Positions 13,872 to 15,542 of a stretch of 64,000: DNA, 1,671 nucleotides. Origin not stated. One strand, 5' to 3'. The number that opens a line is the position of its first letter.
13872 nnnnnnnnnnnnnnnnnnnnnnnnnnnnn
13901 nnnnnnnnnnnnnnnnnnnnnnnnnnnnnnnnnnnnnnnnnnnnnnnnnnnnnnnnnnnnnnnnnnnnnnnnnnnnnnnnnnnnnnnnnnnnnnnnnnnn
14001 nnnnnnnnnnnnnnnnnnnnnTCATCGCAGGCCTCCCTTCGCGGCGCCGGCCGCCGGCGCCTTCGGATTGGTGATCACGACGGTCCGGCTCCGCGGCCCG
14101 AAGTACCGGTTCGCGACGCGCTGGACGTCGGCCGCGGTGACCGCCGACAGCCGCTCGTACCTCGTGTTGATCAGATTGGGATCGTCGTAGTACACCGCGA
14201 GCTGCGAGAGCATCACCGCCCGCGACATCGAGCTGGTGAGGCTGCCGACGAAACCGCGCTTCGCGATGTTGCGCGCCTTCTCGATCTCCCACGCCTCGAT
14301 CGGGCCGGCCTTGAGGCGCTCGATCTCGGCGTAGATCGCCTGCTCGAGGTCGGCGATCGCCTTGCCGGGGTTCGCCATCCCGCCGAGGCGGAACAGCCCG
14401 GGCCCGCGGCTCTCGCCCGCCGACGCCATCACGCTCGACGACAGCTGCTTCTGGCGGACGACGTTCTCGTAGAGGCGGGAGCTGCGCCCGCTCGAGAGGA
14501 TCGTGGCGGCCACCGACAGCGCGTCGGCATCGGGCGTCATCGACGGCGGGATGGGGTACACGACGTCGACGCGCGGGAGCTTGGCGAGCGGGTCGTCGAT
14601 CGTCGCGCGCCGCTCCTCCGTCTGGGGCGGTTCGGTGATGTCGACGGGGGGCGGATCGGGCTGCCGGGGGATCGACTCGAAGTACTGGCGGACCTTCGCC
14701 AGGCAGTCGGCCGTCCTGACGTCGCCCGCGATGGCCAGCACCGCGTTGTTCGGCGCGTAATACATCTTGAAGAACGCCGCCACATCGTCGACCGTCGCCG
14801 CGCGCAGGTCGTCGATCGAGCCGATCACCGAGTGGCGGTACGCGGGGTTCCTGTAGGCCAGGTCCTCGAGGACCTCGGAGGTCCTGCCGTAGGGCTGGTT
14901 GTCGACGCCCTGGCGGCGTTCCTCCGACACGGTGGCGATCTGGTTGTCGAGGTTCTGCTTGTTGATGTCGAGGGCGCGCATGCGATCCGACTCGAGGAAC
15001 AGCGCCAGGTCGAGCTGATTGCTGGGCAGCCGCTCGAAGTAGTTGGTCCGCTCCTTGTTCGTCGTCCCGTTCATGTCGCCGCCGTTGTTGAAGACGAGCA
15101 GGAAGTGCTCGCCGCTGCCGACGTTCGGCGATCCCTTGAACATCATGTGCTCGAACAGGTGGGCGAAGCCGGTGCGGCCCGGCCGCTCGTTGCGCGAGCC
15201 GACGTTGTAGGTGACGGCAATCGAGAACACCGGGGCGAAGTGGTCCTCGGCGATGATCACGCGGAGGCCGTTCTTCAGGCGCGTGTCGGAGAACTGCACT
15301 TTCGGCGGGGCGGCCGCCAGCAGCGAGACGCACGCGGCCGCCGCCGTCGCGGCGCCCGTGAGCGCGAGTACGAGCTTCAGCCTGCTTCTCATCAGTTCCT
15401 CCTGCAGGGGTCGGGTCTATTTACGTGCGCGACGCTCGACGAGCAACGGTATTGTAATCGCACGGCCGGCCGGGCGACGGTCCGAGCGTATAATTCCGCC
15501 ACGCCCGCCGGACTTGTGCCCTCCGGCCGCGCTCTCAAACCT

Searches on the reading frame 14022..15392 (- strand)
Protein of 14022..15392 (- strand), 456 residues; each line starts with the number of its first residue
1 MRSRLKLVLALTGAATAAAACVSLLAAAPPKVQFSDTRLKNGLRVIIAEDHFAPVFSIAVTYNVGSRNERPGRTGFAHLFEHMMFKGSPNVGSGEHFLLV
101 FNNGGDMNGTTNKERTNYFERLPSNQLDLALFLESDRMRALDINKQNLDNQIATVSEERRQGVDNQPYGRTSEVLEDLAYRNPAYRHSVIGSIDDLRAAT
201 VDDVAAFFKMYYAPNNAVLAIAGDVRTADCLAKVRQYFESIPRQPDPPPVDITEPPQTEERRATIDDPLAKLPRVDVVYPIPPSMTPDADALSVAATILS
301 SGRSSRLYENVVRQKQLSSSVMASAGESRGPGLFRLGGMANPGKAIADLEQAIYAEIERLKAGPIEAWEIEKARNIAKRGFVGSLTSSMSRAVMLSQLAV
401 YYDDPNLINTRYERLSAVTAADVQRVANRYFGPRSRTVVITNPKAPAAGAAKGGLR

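Call 97: search_protein_families(library=pfam, proteins=[window:14022-15392:-], max_evalue=0.00001)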
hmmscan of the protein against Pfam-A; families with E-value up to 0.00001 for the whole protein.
window:14022-15392:- (456 aa): 2 families
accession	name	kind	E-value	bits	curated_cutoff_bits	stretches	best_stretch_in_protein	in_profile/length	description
PF05193.26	Peptidase_M16_C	-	2.3e-36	125.8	23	1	199-375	2-179/181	Peptidase M16 inactive domain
PF00675.25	Peptidase_M16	-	2.2e-20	73.5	22.3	1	44-189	1-145/149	Insulinase (Peptidase family M16)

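Call 98: find_homologous_proteins(query=window:14022-15392:-, max_evalue=1e-50)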
Query window:14022-15392:- (456 aa): 7998 proteins with E <= 1e-50 among 8000 candidates; the best 120 are listed.
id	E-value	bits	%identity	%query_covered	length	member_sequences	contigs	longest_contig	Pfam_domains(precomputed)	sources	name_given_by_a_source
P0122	8.0e-269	910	91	97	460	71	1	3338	PF00675.26,PF05193.27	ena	-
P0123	7.5e-255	864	89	92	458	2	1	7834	PF00675.26,PF05193.27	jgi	jgi:predicted Zn-dependent peptidase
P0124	1.1e-251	853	87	97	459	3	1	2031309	PF00675.26,PF05193.27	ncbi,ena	-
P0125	9.0e-249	844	84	100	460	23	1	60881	PF00675.26,PF05193.27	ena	-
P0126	6.9e-248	841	82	100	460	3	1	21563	PF00675.26,PF05193.27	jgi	jgi:zinc protease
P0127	9.2e-245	831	81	100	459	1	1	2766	PF00675.26,PF05193.27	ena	-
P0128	3.3e-243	826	83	97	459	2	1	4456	PF00675.26,PF05193.27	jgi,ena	-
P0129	6.5e-239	811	81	100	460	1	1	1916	PF00675.26,PF05193.27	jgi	jgi:predicted Zn-dependent peptidase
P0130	1.8e-238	810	79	100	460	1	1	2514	PF00675.26,PF05193.27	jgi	-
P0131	5.5e-238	808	81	95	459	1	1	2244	PF00675.26,PF05193.27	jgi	-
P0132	1.1e-237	807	80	97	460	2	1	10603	PF00675.26,PF05193.27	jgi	-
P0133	2.6e-237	806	81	97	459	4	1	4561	PF00675.26,PF05193.27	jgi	-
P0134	4.7e-237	805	79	100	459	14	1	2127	PF00675.26,PF05193.27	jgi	jgi:predicted Zn-dependent peptidase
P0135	5.6e-237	805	80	97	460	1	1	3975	PF00675.26,PF05193.27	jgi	-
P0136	1.4e-236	804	81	95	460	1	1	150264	PF00675.26,PF05193.27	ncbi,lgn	-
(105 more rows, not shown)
